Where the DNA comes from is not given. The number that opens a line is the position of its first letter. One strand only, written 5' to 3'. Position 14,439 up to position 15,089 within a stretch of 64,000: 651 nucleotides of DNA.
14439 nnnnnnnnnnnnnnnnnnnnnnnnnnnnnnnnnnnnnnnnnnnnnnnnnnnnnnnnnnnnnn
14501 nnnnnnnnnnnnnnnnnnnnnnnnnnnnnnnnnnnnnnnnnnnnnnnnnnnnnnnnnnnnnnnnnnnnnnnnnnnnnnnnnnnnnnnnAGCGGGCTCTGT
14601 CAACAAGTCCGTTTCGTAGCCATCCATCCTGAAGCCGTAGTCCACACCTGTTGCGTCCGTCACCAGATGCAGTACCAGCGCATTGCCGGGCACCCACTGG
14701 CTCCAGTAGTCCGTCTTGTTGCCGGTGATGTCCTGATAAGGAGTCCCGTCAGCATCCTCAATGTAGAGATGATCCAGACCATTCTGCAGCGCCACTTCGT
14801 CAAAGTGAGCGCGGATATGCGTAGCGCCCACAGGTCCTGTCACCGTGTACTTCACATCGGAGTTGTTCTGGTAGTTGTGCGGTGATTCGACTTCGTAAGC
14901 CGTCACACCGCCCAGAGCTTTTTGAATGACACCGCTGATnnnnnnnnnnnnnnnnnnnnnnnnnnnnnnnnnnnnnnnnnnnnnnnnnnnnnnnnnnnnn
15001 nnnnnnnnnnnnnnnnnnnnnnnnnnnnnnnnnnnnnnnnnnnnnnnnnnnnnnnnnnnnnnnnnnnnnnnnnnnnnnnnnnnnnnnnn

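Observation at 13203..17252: Bacterial subtilase carrying two CUB-like domains plus carboxypeptidase-regulatory-like domains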

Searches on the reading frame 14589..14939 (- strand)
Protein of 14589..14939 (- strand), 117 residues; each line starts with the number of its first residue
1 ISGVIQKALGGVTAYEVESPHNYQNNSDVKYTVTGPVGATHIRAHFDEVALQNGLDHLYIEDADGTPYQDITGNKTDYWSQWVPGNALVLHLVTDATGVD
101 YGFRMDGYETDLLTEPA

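Call 6: search_protein_families(library=pfam, proteins=[window:14589-14939:-], max_evalue=10)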
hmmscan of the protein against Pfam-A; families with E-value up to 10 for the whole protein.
seq(117 aa): 1 family
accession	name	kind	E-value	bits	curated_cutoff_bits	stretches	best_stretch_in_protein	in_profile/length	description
PF00431.26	CUB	-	0.019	15.8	21.4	1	17-105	15-108/110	CUB domain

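Call 7: search_solved_structures(query=window:14589-14939:-, max_evalue=10, show_alignments=3)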
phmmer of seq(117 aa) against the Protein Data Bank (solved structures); distinct sequences matched with E-value up to 10: 3.
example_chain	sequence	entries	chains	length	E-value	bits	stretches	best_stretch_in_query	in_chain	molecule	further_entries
4dws_A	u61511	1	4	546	0.021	18.1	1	18-101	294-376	Chi2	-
6ogd_C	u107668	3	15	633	0.024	17.9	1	18-101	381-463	Chitinase 2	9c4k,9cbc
3kq4_B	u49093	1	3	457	1.3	12.2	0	18-61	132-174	Cubilin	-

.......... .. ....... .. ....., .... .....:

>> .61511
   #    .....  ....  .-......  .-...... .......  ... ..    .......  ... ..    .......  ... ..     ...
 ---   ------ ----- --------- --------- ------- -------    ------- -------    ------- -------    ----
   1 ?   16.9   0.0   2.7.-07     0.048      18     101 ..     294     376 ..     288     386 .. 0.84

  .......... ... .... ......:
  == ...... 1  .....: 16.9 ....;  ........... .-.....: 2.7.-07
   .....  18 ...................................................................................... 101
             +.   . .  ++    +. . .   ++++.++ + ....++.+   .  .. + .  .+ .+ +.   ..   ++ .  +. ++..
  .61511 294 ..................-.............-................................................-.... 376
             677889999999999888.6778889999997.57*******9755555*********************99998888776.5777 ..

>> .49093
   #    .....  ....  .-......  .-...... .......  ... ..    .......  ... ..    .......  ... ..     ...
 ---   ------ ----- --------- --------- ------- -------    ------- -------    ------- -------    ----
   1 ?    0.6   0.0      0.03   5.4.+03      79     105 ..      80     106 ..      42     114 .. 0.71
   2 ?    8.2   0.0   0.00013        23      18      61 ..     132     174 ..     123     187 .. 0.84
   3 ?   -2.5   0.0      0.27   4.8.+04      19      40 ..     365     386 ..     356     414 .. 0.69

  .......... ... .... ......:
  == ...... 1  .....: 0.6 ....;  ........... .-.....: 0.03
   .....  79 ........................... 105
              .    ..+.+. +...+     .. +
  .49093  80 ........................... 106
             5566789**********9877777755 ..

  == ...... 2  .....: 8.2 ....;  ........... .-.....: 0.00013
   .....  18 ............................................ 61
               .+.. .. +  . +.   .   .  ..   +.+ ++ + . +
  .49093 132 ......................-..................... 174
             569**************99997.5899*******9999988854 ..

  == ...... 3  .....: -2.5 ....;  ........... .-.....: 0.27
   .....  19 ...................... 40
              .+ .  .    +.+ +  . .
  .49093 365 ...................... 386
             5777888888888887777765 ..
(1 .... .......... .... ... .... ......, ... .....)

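Call 10: find_homologous_proteins(query=window:14589-14939:-, max_evalue=0.001)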
Query seq(117 aa): 5 candidates shared short words with the query, none scored E <= 0.001.

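Call 16: search_protein_families(library=pfam, alignment_id=A2, max_evalue=0.01)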
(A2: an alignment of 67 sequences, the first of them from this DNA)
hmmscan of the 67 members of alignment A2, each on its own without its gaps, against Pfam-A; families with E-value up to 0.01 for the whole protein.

A. member 1, seq(109 aa): 0 families

B. families by the number of members that match (of 67 scanned): 6 families
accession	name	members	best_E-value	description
PF00431.26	CUB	36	3.5e-07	CUB domain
PF16640.11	Big_3_5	1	0.0046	Bacterial Ig-like domain (group 3)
PF23062.1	CUB_M02D8_5_3rd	1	0.0054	M02D8_5-like, third CUB domain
PF19228.4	DUF5881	1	0.0084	Family of unknown function (DUF5881)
PF04203.18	Sortase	1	0.0091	Sortase domain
PF13088.12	BNR_2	1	0.0094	BNR repeat-like domain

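Call 17: search_solved_structures(query=A2, max_evalue=1, show_alignments=3)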
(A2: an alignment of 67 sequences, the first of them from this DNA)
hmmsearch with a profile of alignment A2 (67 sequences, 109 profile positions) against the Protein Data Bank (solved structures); distinct sequences matched with E-value up to 1: 52.
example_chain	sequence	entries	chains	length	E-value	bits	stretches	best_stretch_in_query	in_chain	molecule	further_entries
3kq4_B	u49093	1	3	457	2.4e-11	46.5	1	14-98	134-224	Cubilin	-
5ckq_A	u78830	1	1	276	1.2e-06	31.4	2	14-106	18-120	Mannan-binding lectin serine protease 1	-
3dem_A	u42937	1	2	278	5.3e-06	29.3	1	14-106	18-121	Complement factor MASP-3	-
7m0r_E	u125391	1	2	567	7.6e-06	28.8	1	14-99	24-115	Neuropilin-1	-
4gz9_A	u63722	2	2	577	8e-06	28.7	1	14-99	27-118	Neuropilin-1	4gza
1nt0_A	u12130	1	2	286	8.1e-06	28.7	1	15-99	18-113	mannose-binding protein associated serine protease-2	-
4aqb_A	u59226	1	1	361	1.1e-05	28.3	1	14-106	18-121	MANNAN-BINDING LECTIN SERINE PROTEASE 1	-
5cis_A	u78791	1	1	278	1.1e-05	28.2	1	15-99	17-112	Mannan-binding lectin serine peptidase 2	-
5ckm_A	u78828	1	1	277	1.3e-05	28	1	15-99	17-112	Mannan-binding lectin serine peptidase 2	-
5ckn_A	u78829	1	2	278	1.3e-05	28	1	15-99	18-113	Mannan-binding lectin serine peptidase 2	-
6fzv_D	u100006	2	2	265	4e-05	26.5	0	16-98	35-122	Procollagen C-endopeptidase enhancer 1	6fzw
10ri_E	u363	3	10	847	4e-05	26.5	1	14-99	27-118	Neuropilin-1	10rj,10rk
2ymu_A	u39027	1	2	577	4.8e-05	26.2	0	43-92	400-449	WD-40 REPEAT PROTEIN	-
9en2_A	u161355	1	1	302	7.2e-05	25.6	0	16-98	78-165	Procollagen C-endopeptidase enhancer 1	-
6gh8_A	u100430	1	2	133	8.1e-05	25.5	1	14-99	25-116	Neuropilin-2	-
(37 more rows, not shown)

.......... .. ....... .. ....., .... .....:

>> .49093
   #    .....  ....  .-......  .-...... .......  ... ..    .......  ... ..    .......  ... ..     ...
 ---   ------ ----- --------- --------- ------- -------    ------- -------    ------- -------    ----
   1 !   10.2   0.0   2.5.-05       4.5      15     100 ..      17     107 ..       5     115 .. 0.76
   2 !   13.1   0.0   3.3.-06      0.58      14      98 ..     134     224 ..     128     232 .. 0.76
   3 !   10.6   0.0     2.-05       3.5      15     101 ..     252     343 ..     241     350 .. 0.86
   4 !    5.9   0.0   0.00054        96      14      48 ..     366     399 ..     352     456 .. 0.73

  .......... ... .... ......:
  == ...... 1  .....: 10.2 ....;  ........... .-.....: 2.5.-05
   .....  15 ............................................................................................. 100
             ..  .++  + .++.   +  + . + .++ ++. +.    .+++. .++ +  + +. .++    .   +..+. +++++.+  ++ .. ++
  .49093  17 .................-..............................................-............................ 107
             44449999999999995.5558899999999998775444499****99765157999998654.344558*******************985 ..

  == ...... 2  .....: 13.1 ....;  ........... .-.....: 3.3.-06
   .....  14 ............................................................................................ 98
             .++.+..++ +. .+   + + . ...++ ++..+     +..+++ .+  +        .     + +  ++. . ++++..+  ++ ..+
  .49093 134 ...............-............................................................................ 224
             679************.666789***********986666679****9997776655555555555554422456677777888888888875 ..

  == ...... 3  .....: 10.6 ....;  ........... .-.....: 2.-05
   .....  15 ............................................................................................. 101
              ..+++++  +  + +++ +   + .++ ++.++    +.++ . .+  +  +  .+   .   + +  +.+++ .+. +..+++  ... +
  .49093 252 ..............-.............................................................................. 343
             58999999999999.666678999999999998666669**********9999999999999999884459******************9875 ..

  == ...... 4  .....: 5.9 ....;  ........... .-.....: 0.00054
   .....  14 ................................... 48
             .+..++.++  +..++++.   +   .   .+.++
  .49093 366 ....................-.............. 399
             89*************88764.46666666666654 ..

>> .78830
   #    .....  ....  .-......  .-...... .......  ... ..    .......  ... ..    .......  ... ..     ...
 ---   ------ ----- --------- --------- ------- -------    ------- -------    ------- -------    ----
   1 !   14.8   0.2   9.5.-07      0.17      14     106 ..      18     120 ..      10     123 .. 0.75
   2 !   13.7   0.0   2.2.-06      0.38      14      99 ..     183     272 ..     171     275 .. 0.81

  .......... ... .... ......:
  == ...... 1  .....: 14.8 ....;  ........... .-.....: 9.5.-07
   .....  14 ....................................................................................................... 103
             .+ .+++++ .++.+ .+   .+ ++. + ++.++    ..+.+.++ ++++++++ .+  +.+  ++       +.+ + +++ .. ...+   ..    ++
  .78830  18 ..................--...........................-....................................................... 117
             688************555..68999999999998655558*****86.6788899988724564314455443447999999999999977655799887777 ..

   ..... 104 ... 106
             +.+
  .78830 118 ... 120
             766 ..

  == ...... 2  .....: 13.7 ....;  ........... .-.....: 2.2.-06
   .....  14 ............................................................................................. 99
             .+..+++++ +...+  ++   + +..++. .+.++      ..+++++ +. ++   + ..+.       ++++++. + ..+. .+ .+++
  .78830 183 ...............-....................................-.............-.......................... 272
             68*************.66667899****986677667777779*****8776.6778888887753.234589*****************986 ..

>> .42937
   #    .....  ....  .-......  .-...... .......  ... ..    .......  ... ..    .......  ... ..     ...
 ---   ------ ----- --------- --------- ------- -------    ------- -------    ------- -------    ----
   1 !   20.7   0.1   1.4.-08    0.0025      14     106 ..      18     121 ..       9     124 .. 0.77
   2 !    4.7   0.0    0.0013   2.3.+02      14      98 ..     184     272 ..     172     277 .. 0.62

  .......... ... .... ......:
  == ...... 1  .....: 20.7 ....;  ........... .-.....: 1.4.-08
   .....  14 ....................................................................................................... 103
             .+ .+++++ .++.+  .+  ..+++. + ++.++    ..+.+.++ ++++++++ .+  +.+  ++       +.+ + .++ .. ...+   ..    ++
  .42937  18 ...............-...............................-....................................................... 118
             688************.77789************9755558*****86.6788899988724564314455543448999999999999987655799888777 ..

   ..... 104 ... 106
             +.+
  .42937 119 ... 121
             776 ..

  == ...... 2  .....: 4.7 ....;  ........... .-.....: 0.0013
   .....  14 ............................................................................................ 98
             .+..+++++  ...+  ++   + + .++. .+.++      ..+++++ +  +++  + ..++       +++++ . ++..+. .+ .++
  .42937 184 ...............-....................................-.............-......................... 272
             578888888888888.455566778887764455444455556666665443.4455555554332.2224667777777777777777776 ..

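Call 26: predict_structure(alignment_id=A2)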
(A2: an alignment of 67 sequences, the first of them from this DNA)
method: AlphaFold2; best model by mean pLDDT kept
length: 109 residues; sequences in the alignment: 67
mean_pLDDT: 95.1   pTM: 0.88
mean pLDDT of the five models: 95.1, 94.4, 93.8, 93.2, 91.5
residues with pLDDT >= 90: 101; 70-90: 4; 50-70: 4; < 50: 0
segments of 3 or more residues with pLDDT < 50: none
pLDDT, mean of each block of 10 residues (from residue 1): 84 96 97 96 98 98 98 98 98 97 85
secondary structure, 60 per line:
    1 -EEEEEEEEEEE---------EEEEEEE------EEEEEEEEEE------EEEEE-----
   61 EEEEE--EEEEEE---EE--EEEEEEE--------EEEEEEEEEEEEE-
elements in order: E2-12 E22-28 E35-44 E51-55 E61-65 E68-73 E81-87 E96-108

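Call 28: fold_search(model_id=the predicted structure, library=pdb)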
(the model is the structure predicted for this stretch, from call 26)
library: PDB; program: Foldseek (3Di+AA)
matches with E <= 10: 1762; with E <= 0.001: 26
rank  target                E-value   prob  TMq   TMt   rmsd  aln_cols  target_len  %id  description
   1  6f1d                  1.4e-05  1.00  0.65  0.62   4.2       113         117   19  CUB2 domain of C1r (released 2018-01-17)
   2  7wqw_A                1.1e-04  1.00  0.70  0.32   3.9       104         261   22  Structure of Active-EP (released 2022-10-26)
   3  5fws                  1.4e-04  1.00  0.74  0.30   2.6       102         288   20  Wnt modulator Kremen crystal form I at 1.90A (released 2016-07-20)
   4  9x1h_A                1.6e-04  1.00  0.74  0.55   2.7       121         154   17  Cryo-EM Structure of human complement C1s CUB domain in complex with RAY121 (released 2025-11-19)
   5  8ziz_A                1.7e-04  1.00  0.67  0.29   4.2       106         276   19  enteropeptidase with N619A (released 2025-05-21)
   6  6f1c_C                2.4e-04  1.00  0.71  0.30   2.9       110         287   19  C1rC1s complex (released 2018-01-17)
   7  1nzi_B                2.6e-04  1.00  0.72  0.53   3.1       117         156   16  Crystal Structure of the CUB1-EGF Interaction Domain of Complement Protease C1s (released 2003-06-10)
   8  5fwv                  2.7e-04  1.00  0.71  0.28   2.6       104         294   19  Wnt modulator Kremen crystal form III at 3.2A (released 2016-07-20)
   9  3pof_A                3.2e-04  1.00  0.65  0.63   3.3       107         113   15  Crystal structure of MASP-1 CUB2 domain bound to Ca2+ (released 2011-08-24)
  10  6fzw_D                3.9e-04  1.00  0.65  0.42   4.3       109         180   23  Crystal structure of the metalloproteinase enhancer PCPE-1 bound to the procollagen C propeptide trimer (long) (released 2018-07-11)
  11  6f1c_A                4.1e-04  1.00  0.72  0.30   2.9       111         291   19  C1rC1s complex (released 2018-01-17)
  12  3pob_A                4.1e-04  1.00  0.67  0.65   2.8       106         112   16  Crystal structure of MASP-1 CUB2 domain in complex with the collagen-like domain of MBL (released 2011-08-24)
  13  5fwt                  4.5e-04  1.00  0.74  0.30   2.6       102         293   20  Wnt modulator Kremen crystal form I at 2.10A (released 2016-07-20)
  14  1szb_A                4.8e-04  1.00  0.67  0.46   4.5       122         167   16  Crystal structure of the human MBL-associated protein 19 (MAp19) (released 2004-06-22)
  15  4gza_H                5.6e-04  1.00  0.71  0.67   3.0       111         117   17  Complex of mouse Plexin A2 - Semaphorin 3A - Neuropilin-1 (released 2012-10-17)
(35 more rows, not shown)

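Call 31: search_protein_representatives(alignment_id=A2)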
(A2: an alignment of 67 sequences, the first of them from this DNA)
Query: 67 sequences, 109 profile positions. Proteins with E-value up to 0.001 (for the whole library): 6198; up to 1e-10: 2931; up to 1e-30: 406. The best 150 are listed.
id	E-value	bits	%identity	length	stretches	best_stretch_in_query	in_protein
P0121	4.9e-181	605.5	-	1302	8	10-107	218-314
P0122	1.2e-161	543.1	-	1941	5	10-107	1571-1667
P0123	3.5e-133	451.5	-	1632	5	3-108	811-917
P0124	6.9e-132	447.3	-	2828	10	5-106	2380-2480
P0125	3.3e-130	441.9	-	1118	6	10-103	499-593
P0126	5.1e-123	418.8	-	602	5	9-105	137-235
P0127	4.3e-121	412.6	-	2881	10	15-102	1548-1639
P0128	3.5e-116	396.8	-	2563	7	10-102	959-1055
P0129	3.5e-116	396.8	-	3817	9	14-104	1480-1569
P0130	5.3e-114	389.8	-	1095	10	7-106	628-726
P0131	7.0e-114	389.4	-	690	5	10-104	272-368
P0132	1.1e-113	388.7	-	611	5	4-102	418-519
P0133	1.3e-112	385.2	-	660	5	8-102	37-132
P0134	3.4e-108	371.1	-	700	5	11-105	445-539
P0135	9.8e-108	369.6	-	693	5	4-106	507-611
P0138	5.6e-105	360.7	-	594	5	7-103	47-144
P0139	6.2e-103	354.1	-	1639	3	2-107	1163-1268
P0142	1.2e-96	333.9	-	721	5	9-103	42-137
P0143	1.6e-93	323.9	-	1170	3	8-105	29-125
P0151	1.1e-88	308.3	-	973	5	8-102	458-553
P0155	2.4e-86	300.7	-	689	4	7-103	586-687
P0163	1.1e-80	282.5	-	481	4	8-103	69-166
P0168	1.4e-74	262.9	-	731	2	8-102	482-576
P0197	1.2e-64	231.0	-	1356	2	8-106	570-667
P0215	4.4e-60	216.2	-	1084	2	4-102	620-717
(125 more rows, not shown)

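Call 35: list_cluster_members(proteins=[P0121, P0122, P0123, P0125, P0126, P0135, P0139, P0143, P0168, P0197])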
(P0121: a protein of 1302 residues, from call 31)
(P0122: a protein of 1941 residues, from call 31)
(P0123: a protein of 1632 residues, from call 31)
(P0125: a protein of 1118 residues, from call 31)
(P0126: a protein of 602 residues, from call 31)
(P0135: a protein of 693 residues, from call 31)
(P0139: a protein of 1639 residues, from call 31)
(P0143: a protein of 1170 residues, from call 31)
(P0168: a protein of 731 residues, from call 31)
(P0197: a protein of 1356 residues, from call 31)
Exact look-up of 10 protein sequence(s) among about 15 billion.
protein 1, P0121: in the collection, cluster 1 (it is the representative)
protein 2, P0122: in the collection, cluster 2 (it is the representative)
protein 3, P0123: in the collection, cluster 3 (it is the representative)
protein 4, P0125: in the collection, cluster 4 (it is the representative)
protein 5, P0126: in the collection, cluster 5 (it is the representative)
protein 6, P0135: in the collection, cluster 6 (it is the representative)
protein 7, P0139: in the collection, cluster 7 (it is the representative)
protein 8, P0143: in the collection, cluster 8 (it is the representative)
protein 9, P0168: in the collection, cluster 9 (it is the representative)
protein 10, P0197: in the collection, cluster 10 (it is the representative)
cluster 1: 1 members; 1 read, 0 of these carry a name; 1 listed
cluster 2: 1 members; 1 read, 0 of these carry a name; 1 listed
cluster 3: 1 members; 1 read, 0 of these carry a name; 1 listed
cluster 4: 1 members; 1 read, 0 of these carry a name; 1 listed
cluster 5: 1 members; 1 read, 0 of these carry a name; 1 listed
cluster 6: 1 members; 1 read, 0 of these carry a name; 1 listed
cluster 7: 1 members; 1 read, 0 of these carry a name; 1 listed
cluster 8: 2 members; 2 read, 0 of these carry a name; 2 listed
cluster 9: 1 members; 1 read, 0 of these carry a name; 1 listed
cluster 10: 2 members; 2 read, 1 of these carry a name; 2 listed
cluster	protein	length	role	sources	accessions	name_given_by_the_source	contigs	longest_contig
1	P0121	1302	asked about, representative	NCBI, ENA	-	-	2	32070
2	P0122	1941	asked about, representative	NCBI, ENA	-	-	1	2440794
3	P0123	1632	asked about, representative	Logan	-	-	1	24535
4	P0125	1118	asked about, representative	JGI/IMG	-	-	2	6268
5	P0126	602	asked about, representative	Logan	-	-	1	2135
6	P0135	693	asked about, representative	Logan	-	-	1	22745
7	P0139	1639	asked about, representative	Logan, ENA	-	-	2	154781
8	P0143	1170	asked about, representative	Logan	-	-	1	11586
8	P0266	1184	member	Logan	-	-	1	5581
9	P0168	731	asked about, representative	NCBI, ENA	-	-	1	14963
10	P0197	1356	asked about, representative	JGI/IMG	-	hypothetical protein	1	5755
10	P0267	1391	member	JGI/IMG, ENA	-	-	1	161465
